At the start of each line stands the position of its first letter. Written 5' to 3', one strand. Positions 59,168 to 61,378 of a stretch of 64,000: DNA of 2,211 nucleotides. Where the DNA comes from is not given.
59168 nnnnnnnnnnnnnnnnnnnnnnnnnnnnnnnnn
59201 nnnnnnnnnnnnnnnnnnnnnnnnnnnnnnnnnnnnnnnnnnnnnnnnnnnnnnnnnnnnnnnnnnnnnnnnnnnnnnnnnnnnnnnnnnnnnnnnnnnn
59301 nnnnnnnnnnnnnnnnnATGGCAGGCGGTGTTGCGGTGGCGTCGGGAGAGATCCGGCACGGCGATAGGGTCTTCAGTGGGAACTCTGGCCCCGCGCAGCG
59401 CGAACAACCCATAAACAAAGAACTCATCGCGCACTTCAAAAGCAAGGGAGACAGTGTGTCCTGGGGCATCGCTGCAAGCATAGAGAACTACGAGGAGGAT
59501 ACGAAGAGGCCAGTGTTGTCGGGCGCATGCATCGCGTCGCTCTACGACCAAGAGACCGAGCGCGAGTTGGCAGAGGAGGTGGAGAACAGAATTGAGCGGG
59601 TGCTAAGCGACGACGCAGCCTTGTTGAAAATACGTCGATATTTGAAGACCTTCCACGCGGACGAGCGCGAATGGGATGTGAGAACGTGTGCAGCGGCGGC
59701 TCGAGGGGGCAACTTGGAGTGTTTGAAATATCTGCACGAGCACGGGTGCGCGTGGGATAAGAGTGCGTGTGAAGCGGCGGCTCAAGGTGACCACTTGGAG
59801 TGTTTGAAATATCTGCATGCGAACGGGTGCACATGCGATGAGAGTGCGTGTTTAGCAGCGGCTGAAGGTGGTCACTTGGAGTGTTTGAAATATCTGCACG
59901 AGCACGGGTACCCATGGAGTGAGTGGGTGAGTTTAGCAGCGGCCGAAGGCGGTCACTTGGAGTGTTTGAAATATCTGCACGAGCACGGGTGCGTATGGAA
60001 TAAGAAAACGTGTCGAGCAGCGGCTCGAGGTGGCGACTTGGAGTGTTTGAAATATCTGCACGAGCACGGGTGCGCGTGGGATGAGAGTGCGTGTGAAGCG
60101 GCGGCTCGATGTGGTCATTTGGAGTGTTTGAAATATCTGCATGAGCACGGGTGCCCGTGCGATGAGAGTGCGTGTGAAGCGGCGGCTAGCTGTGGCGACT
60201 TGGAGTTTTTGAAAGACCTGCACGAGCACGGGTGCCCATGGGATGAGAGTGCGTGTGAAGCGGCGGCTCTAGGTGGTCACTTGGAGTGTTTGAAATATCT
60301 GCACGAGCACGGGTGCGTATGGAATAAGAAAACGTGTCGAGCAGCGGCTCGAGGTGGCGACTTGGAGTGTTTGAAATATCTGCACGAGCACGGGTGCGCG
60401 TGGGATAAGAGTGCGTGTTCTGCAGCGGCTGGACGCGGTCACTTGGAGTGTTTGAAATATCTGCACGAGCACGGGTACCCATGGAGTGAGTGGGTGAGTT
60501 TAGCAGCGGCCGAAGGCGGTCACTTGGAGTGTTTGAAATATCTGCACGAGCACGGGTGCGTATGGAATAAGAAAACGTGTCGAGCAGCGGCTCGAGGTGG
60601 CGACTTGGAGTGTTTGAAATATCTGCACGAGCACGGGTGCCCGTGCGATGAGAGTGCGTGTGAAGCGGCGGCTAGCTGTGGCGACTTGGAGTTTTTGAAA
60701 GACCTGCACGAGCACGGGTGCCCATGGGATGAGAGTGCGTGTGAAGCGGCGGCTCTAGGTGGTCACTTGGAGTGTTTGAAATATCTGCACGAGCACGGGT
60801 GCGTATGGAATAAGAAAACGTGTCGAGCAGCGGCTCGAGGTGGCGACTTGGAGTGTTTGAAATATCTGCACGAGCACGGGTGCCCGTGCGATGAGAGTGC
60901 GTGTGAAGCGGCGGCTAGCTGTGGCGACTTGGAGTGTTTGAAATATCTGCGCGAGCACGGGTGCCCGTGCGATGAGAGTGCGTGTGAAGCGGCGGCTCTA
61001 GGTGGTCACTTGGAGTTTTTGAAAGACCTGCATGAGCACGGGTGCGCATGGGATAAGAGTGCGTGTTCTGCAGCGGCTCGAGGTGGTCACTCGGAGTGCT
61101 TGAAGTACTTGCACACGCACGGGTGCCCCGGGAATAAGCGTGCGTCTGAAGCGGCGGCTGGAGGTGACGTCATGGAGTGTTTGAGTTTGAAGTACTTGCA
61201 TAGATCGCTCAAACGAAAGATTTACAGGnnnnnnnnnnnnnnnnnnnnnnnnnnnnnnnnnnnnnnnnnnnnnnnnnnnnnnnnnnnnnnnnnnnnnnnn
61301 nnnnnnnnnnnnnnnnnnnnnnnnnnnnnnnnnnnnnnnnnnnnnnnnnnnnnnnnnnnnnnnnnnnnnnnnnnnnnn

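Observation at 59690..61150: Near-identical 81-bp tandem coding repeats (27-aa ankyrin-like units) with duplicated multi-unit blocks, consistent with recent expansion or concerted evolution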

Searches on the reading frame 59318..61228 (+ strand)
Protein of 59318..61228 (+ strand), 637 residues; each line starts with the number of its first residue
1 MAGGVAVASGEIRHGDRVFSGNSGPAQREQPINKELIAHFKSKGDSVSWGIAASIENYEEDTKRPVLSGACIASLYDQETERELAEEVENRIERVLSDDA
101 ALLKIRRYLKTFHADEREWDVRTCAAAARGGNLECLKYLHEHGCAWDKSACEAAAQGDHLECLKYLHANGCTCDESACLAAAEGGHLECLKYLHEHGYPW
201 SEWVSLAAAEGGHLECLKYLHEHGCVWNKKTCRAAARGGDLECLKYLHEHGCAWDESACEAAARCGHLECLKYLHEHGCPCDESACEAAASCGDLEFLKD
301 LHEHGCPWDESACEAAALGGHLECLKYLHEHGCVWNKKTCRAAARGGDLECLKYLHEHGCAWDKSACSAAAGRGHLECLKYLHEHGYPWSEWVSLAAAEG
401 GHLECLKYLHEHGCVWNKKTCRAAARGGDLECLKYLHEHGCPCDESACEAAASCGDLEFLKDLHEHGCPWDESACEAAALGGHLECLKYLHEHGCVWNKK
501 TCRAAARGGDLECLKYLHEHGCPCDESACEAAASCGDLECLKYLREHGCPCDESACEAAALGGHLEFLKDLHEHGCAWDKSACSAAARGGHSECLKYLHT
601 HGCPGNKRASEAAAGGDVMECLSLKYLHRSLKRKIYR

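Call 9: search_protein_families(library=pfam, proteins=[window:59318-61228:+], max_evalue=1)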
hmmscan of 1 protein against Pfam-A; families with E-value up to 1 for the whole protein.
window:59318-61228:+ (637 aa): 10 families
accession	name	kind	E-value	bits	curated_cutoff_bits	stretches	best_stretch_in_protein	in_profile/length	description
PF13637.12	Ank_4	-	9.7e-60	197.7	22.7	14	179-221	2-50/50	Ankyrin repeats (many copies)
PF12796.13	Ank_2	-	2.5e-52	175.8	27.3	10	343-419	4-89/90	Ankyrin repeats (3 copies)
PF13857.12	Ank_5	-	1.1e-45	153.6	27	6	262-282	23-43/56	Ankyrin repeats (many copies)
PF00023.36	Ank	-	2.3e-31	106.5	21.1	3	261-281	8-28/33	Ankyrin repeat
PF13606.12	Ank_3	-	7.5e-24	81.3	22.3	0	262-282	9-29/30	Ankyrin repeat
PF24521.3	Ank_KRIT1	-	1.4e-21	77.3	80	3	148-197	20-69/149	KRIT1 ankyrin-repeats domain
PF18637.7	AUDH_Cupin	-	2.6e-05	24.3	25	0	351-394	254-290/308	Aldos-2-ulose dehydratase/isomerase (AUDH) Cupin domain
PF03158.18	DUF249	-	0.016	15.4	27.4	0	557-598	148-189/192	Multigene family 530 protein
PF23864.1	DUF7222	-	0.12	13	27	0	565-577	15-27/108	Domain of unknown function (DUF7222)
PF01376.23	Enterotoxin_b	-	0.63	10.7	25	0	222-236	83-97/102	Heat-labile enterotoxin beta chain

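Call 10: search_solved_structures(query=window:59318-61228:+, max_evalue=1, show_alignments=2)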
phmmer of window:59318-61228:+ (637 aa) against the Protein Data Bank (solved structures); distinct sequences matched with E-value up to 1: 123 (the best 60 are shown).
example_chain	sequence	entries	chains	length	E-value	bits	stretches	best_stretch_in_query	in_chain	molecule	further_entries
6mol_A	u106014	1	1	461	2.7e-17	65.4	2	208-440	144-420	Monoextended DARPin R12 (M_R12)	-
4qfv_A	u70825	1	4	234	4.7e-08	34.8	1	315-603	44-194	ANK-N5C-281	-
7cng_A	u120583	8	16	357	1.8e-07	32.9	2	208-409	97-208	Protein fem-1 homolog B,Peptide from Cyclin-dependent kinase 5 activator 1 | Protein fem-1 homolog B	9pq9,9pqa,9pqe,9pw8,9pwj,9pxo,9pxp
7roy_A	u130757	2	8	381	2.6e-07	32.4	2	208-409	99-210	Protein fem-1 homolog B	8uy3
7ujj_G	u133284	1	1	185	3.5e-07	32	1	152-281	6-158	DARPin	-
6mok_A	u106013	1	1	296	8.2e-07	30.7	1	208-386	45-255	Dimeric DARPin ANR7 (A_distance_r7)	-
1n0r_A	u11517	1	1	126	3.5e-06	28.7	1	181-278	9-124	4 ankyrin repeats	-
4o60_A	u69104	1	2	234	4.9e-06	28.2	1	287-415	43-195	ANK-N5C-317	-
5eyl_A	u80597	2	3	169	6.8e-06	27.7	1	220-336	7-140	DESIGNED ANKYRIN REPEAT PROTEIN (DARPIN) | TM-3 DARPIN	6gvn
5eib_E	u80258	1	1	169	8e-06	27.5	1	219-336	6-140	Designed ankyrin repeat protein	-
4drx_E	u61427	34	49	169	8e-06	27.5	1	220-336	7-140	Designed ankyrin repeat protein (DARPIN) D1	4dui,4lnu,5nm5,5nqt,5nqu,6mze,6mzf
4hll_A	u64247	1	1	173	8.1e-06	27.5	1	229-333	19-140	Ankyrin(GAG)1D4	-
6bbn_P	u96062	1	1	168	8.5e-06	27.4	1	220-336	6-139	DARPin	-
4zfh_A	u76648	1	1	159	8.8e-06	27.3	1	205-279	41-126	Artificial ankyrin repeat protein_Ank(GAG)1D4 mutant -Y56A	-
6gvm_D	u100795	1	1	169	9.1e-06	27.3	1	219-336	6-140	F3II DARPIN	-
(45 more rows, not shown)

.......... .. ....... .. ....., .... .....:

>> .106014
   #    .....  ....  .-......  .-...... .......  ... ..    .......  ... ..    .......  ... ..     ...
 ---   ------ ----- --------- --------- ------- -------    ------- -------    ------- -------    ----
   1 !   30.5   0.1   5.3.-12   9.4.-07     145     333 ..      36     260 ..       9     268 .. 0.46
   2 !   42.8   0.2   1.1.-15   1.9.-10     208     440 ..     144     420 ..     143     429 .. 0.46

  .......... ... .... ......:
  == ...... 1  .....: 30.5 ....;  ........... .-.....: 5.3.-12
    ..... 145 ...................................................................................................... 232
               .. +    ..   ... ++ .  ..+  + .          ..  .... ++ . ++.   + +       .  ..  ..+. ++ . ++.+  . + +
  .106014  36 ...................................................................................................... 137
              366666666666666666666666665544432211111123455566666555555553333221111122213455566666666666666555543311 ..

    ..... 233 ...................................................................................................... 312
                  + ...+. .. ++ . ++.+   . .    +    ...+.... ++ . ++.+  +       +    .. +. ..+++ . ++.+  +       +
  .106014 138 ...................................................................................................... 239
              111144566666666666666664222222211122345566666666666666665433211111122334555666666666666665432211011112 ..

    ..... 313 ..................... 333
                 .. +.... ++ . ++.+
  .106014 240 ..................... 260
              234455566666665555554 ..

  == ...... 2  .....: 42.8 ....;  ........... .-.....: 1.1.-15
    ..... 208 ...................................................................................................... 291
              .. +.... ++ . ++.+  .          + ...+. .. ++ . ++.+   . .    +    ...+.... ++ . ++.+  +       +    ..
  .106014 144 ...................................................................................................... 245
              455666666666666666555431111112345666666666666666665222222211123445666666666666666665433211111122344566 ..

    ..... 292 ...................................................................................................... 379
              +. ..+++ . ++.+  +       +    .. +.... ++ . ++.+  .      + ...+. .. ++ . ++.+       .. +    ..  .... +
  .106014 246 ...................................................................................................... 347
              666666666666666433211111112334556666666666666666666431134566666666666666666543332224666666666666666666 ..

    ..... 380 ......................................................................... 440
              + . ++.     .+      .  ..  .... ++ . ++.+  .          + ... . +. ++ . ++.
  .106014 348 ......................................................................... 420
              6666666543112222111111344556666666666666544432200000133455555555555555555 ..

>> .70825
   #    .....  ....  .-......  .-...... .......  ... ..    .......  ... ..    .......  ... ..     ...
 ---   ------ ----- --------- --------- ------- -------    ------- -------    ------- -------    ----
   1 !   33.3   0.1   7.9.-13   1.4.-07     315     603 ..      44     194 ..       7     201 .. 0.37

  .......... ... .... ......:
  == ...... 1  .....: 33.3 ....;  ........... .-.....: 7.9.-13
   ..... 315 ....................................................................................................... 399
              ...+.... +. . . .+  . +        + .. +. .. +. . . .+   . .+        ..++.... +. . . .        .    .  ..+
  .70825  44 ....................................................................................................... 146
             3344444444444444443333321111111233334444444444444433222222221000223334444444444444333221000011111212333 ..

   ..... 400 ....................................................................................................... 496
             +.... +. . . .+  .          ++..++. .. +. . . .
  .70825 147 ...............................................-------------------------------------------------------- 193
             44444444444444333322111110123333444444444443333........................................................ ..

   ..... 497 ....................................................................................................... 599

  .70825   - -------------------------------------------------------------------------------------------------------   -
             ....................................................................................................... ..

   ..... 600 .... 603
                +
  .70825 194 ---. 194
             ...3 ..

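Call 11: find_homologous_proteins(query=window:59318-61228:+)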
Query window:59318-61228:+ (637 aa): 1982 proteins with E <= 0.001 among 8000 candidates; the best 120 are listed.
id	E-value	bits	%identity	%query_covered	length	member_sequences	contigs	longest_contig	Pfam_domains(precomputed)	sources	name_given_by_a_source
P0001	5.5e-168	578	35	84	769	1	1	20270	PF13606.13,PF13857.13,PF12796.14,PF00023.37,PF13637.13,PF24521.3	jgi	-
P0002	4.9e-152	526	54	72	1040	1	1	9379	PF13606.13,PF13857.13,PF12796.14,PF00023.37,PF13637.13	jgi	jgi:choline dehydrogenase-like flavoprotein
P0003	7.3e-152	525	33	78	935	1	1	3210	PF13606.13,PF13857.13,PF12796.14,PF00023.37,PF13637.13,PF24951.4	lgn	-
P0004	7.5e-129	449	41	58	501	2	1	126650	PF13857.13,PF12796.14,PF13637.13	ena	-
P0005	9.8e-129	449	41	76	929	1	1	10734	PF13606.13,PF13857.13,PF12796.14,PF00023.37,PF13637.13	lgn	-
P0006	1.9e-128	448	33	78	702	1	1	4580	PF13606.13,PF13857.13,PF12796.14,PF00023.37,PF13637.13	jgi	jgi:hypothetical protein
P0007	1.2e-127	445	40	78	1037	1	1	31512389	PF12017.14,PF21787.4,PF13606.13,PF13857.13,PF05485.18,PF12796.14,PF13637.13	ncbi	ncbi:hypothetical protein QTP88_017136 [Uroleucon formosanum]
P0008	4.3e-126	440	39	78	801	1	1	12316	PF13606.13,PF13857.13,PF12796.14,PF00023.37,PF13637.13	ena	-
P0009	3.8e-124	434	51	57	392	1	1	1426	PF13606.13,PF13857.13,PF12796.14,PF00023.37,PF13637.13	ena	-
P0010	3.1e-123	431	38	78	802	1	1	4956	PF13606.13,PF13857.13,PF12796.14,PF00023.37,PF13637.13,PF24521.3,PF12937.13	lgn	-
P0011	5.8e-122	426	35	73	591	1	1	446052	PF13857.13,PF12796.14,PF00023.37,PF13637.13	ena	-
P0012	1.1e-121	425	36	91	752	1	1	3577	PF13857.13,PF12796.14,PF00023.37,PF13637.13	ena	-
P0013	2.0e-121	425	44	71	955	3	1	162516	PF13857.13,PF12796.14,PF13637.13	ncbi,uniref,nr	ncbi:hypothetical protein CYMTET_38630 [Cymbomonas tetramitiformis]|uniref:Uncharacterized protein n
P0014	4.3e-119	417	40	80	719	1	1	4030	PF13606.13,PF13857.13,PF12796.14,PF00023.37,PF13637.13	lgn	-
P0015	1.2e-118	415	40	78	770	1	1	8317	PF13606.13,PF13857.13,PF12796.14,PF00023.37,PF13637.13,PF24521.3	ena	-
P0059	6.4e-96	340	32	88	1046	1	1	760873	PF13606.13,PF13857.13,PF12796.14,PF00023.37,PF13637.13,PF11929.15,PF24521.3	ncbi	ncbi:unnamed protein product [Bathycoccus prasinos]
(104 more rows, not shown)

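Call 13: find_encoding_contigs(protein=window:59318-61228:+, flank=5000, max_places=4)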
Protein window:59318-61228:+ (637 aa): no gene with exactly this product is on record in the collection.

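Call 14: find_encoding_contigs(protein=P0009, flank=5000, max_places=4)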
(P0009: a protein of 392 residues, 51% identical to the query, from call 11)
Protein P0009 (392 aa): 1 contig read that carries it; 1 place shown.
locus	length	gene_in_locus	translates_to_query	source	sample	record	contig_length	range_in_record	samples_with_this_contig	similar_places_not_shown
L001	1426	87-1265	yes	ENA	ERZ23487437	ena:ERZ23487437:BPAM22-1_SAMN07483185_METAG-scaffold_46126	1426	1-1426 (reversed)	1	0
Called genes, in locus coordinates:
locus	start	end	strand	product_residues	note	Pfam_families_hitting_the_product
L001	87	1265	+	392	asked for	PF00023:Ank (faint), PF12796:Ank_2 (weak), PF13606:Ank_3 (faint), PF13857:Ank_5 (faint), PF13637:Ank_4 (weak)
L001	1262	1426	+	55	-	?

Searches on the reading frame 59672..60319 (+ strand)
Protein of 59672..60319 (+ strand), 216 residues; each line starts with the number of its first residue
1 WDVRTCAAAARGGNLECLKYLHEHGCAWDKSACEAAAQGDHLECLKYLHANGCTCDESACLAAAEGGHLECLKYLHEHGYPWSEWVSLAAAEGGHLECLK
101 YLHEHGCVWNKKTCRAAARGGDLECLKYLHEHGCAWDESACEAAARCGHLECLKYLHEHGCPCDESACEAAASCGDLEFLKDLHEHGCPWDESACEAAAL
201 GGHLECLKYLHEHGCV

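Call 74: find_related_loci(query=window:59672-60319:+, collection=viral_contigs, flank=3000)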
Query window:59672-60319:+ (216 aa) in viral_contigs; peptide patterns used: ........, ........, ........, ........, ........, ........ (x = any residue, [..] = any of these).
30 stretches matched a pattern; 28 encode a relative of the query (tblastn E <= 1e-3); 26 distinct loci.
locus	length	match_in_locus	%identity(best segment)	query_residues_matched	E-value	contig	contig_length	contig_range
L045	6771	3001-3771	52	1-216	7e-70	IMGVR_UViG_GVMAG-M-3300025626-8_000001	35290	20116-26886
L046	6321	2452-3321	55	1-215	8e-70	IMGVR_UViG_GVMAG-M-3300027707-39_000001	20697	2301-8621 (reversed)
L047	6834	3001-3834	43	1-215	5e-57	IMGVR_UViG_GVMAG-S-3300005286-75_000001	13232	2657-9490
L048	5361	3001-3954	46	1-215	6e-57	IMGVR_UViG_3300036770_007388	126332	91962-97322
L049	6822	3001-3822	48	5-215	2e-54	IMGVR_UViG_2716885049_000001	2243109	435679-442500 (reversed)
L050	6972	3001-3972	44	1-215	1e-53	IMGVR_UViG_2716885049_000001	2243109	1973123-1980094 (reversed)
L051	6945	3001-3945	45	1-215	1e-53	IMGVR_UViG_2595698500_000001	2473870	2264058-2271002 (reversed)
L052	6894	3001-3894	48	1-215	1e-52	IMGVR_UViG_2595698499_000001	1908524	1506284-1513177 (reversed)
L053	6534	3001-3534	45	1-216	7e-52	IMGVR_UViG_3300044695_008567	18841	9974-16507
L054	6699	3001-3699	44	1-215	2e-51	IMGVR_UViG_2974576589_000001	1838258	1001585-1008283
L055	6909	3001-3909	45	1-215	6e-51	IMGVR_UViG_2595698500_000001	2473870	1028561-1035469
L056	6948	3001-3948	42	1-215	1e-50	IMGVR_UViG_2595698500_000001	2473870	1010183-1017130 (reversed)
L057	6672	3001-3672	43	2-215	5e-51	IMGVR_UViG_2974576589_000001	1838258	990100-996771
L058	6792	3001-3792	45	1-216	1e-50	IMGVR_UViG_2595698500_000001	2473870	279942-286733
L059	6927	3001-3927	43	1-215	2e-47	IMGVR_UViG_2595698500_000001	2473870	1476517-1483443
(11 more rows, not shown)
